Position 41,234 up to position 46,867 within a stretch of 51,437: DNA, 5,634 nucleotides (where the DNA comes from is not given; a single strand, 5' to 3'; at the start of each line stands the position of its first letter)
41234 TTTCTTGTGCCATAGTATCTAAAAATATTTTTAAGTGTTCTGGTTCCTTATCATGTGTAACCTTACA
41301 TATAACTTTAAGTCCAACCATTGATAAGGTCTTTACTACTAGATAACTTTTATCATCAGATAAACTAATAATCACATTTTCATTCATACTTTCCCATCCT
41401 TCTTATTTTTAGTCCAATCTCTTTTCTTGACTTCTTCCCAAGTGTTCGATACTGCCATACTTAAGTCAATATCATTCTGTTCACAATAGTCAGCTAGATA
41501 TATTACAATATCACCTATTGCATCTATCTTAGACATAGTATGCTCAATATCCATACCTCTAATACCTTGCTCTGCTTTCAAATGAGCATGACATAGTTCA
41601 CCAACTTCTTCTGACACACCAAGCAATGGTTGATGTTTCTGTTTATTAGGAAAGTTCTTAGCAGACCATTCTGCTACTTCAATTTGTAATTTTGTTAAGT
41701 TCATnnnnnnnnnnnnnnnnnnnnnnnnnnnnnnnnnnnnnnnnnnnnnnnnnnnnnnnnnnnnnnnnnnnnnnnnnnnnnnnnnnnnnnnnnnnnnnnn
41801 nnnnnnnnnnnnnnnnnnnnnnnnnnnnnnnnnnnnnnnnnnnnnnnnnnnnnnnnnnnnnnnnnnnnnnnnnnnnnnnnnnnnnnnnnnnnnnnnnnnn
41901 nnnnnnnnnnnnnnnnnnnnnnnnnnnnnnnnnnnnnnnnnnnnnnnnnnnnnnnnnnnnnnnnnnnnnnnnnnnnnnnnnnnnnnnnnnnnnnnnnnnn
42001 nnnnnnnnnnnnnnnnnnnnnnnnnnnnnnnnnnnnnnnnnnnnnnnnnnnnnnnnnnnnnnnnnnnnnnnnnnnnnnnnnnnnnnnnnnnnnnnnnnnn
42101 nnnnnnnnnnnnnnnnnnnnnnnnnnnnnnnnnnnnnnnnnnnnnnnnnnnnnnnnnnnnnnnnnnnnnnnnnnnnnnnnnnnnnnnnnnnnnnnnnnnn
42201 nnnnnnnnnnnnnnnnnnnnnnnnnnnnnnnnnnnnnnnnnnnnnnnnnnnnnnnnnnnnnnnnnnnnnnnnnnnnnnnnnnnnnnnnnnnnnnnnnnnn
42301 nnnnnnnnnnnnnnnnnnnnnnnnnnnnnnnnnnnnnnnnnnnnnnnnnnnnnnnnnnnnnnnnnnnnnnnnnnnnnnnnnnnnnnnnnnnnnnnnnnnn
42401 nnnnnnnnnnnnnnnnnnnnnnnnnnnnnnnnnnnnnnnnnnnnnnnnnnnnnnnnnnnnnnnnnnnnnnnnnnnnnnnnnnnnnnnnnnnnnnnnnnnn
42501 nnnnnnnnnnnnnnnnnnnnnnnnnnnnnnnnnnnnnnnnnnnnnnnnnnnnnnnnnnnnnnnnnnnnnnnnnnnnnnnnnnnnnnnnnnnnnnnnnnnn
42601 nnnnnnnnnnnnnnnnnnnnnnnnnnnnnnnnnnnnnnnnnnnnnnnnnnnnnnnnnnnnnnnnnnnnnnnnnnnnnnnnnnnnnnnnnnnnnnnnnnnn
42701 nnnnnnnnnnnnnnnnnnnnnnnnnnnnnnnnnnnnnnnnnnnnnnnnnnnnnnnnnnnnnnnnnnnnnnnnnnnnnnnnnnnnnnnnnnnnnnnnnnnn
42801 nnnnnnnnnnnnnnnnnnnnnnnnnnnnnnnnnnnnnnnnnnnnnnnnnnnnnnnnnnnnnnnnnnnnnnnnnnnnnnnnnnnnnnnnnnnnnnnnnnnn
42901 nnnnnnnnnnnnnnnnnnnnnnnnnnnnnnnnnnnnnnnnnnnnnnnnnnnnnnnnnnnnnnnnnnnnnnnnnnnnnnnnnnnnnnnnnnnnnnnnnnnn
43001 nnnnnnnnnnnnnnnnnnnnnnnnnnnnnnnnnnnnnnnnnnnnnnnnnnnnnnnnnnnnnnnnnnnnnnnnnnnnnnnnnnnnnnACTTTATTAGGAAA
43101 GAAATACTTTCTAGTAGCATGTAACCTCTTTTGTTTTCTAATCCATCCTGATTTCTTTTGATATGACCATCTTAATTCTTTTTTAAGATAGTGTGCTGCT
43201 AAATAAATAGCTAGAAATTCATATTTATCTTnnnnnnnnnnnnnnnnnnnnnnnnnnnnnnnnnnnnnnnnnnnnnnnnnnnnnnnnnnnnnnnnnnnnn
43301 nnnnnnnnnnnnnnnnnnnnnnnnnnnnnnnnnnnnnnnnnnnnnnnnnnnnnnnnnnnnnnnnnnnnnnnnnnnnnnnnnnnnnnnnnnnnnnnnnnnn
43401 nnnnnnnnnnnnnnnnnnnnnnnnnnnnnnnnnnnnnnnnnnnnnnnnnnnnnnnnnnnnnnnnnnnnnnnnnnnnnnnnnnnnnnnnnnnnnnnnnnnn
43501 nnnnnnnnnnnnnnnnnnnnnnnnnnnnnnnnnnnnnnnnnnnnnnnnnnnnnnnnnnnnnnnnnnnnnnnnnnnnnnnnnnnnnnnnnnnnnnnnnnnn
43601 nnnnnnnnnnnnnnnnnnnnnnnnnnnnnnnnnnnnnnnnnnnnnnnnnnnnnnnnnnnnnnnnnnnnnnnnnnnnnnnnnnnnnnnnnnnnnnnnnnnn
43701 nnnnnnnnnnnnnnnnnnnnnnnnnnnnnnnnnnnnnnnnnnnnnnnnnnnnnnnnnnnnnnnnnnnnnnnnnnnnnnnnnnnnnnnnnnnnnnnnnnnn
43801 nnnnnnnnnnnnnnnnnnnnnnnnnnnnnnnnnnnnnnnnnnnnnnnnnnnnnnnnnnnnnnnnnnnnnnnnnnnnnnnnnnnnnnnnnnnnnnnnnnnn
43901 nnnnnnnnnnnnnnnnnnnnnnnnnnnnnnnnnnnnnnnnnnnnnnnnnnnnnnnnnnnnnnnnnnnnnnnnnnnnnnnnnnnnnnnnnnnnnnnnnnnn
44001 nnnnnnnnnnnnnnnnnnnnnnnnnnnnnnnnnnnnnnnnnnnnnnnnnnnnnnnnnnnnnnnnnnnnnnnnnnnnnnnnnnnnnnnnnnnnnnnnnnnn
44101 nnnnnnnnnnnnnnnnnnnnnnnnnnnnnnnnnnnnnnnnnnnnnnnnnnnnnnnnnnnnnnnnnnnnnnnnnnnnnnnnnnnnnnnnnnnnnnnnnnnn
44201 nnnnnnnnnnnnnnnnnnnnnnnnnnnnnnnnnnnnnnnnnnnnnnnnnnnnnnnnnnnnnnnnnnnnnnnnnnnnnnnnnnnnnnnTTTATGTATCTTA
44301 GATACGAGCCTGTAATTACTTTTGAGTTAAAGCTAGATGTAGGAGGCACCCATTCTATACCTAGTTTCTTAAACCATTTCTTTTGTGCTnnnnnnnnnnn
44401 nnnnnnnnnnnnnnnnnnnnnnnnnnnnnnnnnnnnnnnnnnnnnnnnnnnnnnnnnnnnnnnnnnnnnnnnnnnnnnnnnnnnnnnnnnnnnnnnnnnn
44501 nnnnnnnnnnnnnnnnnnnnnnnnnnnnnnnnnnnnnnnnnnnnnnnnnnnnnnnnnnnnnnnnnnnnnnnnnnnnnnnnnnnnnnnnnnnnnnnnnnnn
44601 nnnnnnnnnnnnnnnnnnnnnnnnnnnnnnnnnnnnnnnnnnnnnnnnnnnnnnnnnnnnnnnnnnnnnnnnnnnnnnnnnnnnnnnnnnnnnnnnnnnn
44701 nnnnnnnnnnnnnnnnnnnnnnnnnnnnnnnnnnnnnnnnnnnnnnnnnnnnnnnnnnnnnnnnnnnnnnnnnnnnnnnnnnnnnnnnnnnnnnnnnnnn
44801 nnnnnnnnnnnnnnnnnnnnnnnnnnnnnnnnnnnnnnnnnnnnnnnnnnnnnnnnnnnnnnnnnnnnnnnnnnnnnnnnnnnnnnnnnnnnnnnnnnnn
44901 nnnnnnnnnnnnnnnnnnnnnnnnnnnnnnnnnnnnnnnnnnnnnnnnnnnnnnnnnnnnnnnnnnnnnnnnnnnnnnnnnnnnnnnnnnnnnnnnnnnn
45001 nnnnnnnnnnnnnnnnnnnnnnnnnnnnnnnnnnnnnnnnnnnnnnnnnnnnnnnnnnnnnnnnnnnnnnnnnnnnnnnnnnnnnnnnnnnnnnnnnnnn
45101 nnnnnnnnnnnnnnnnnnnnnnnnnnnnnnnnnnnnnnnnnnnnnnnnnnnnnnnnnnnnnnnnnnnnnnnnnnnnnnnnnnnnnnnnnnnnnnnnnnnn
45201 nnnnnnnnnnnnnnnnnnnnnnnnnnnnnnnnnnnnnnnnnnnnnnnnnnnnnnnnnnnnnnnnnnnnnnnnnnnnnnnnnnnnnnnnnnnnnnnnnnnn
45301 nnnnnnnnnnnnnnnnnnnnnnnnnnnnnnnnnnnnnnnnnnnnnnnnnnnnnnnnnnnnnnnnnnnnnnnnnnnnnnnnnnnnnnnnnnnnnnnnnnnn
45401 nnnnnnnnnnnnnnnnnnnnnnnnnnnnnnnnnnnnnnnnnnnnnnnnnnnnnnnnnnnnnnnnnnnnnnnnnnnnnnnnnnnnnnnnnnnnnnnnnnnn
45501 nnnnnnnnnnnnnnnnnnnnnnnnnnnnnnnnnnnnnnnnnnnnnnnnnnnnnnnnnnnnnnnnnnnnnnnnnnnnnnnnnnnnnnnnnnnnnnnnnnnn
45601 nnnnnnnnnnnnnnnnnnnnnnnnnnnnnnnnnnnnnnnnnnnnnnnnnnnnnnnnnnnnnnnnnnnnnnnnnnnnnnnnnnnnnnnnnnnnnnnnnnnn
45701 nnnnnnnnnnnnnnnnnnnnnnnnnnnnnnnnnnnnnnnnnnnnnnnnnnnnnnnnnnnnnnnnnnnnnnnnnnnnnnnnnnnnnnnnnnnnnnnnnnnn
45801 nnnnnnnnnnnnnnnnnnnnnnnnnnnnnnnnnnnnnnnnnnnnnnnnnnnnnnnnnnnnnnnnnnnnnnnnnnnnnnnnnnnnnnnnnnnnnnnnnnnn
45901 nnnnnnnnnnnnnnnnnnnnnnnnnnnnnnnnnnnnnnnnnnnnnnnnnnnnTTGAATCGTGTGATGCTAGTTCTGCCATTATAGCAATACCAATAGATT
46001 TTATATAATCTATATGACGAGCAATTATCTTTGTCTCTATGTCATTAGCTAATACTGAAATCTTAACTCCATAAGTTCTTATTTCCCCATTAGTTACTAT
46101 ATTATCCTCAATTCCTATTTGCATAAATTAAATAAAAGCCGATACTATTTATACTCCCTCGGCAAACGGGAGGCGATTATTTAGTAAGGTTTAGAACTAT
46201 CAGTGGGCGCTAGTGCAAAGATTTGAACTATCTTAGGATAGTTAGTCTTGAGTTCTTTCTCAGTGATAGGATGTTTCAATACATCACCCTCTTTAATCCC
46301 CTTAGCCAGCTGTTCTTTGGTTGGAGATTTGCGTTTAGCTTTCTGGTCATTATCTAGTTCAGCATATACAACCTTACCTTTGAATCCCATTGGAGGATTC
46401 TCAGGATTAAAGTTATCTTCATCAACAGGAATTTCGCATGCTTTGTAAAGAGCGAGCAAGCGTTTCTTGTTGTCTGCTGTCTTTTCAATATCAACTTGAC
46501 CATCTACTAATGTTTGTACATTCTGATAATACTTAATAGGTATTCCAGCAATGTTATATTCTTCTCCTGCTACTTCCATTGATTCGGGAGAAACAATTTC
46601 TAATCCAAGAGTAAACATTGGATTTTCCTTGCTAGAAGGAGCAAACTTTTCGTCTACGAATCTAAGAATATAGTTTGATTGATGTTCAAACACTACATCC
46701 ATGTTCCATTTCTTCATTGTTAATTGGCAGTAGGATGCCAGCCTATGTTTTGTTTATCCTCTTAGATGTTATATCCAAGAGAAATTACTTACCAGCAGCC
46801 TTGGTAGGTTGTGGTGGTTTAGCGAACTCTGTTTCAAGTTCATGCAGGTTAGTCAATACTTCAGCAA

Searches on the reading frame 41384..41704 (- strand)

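Call 11: search_protein_families(library=pfam, proteins=[window:41384-41704:-], max_evalue=0.01)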
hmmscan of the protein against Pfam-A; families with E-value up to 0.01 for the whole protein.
window:41384-41704:- (106 aa): 0 families

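Call 79: search_protein_families(library=phrogs, proteins=[window:41384-41704:-], max_evalue=0.001)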
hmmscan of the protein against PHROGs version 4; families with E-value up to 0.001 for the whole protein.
window:41384-41704:- (106 aa): 3 families
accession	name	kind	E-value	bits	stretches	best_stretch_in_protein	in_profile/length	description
phrog_715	-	other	2.7e-11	44.8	1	2-96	5-105/123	MazG-like pyrophosphatase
phrog_1994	-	DNA, RNA and nucleotide metabolism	8.4e-08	33.3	1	2-96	66-156/170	DNA binding protein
phrog_1992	-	other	4.3e-05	24.3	1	10-90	99-171/293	MazG-like pyrophosphatase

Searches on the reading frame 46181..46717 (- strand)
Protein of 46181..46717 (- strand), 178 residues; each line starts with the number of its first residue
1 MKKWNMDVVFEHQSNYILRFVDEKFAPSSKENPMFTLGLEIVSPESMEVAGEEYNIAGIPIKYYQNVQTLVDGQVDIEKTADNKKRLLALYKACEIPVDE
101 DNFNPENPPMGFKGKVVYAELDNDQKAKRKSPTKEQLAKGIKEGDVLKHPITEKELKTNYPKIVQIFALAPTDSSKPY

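Call 11: search_protein_families(library=pfam, proteins=[window:46181-46717:-], max_evalue=0.01)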
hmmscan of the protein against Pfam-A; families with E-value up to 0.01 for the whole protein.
window:46181-46717:- (178 aa): 0 families

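Call 79: search_protein_families(library=phrogs, proteins=[window:46181-46717:-], max_evalue=0.001)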
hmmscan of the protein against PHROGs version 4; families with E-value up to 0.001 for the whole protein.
window:46181-46717:- (178 aa): 1 family
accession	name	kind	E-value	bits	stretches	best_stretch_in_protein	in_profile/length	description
phrog_19209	-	unknown function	0.00015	22.5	0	126-154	2-30/74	-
